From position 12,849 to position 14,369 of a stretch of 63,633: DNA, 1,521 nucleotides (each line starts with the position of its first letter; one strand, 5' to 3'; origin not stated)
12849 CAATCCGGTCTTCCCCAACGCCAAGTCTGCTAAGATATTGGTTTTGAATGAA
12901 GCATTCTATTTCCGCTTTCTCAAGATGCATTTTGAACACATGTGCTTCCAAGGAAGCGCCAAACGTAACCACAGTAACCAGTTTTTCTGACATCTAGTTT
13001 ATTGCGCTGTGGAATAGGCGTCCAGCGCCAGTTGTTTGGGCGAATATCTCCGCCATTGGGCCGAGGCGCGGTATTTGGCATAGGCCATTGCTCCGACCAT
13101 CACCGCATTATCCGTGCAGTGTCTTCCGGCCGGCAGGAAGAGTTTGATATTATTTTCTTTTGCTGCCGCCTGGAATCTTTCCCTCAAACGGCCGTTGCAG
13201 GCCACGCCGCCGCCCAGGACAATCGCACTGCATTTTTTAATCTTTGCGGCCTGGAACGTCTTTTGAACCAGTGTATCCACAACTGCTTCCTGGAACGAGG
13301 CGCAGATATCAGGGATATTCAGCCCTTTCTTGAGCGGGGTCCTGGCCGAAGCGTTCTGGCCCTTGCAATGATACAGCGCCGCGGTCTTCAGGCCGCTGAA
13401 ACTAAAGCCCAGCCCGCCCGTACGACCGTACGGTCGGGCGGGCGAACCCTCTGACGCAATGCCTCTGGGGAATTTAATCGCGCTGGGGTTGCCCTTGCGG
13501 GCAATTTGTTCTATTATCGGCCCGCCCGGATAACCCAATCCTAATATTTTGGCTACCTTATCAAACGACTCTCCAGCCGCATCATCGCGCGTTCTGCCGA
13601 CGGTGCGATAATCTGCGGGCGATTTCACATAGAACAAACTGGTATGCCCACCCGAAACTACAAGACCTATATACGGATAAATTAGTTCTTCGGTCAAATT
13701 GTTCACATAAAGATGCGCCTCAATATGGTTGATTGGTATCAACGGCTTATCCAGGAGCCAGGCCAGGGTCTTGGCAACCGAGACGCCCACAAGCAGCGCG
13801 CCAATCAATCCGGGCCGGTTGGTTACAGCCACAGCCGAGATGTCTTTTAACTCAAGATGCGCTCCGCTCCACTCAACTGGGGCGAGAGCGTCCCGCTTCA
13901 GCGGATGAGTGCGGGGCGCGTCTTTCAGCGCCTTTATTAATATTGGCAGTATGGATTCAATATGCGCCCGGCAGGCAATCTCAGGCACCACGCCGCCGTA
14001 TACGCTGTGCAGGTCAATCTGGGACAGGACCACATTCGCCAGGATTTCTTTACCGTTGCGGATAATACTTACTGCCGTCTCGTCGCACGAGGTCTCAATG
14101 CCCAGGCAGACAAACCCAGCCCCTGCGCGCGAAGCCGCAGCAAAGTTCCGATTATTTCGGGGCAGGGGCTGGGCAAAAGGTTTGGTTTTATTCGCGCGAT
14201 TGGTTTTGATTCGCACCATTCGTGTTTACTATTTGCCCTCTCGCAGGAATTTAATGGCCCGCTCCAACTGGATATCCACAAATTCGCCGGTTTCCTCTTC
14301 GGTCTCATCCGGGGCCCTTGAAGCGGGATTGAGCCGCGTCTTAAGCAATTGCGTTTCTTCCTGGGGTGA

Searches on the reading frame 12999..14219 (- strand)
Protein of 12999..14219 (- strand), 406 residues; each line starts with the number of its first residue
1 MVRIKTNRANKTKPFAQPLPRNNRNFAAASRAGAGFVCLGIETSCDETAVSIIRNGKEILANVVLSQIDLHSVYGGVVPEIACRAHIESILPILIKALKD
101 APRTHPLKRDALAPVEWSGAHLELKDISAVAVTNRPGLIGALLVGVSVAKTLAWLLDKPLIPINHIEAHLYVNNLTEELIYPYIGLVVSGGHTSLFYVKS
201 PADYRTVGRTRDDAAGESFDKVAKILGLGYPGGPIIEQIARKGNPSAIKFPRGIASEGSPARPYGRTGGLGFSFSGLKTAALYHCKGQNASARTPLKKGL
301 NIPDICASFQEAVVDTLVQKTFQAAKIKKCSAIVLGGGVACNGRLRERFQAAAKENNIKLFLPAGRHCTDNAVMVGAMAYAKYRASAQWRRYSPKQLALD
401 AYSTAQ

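Call 49: search_protein_families(library=pfam, proteins=[window:12999-14219:-], max_evalue=0.00001)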
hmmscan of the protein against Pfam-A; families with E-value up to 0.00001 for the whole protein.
window:12999-14219:- (406 aa): 2 families
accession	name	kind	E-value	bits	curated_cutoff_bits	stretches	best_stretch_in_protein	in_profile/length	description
PF00814.31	TsaD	-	1.1e-86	291.3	24.8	1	58-376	1-263/264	tRNA N6-adenosine threonylcarbamoyltransferase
PF22521.2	HypF_C_2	-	4.7e-08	33.5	27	1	296-376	160-240/241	Carbamoyltransferase, Kae1-like Domain, second subdomain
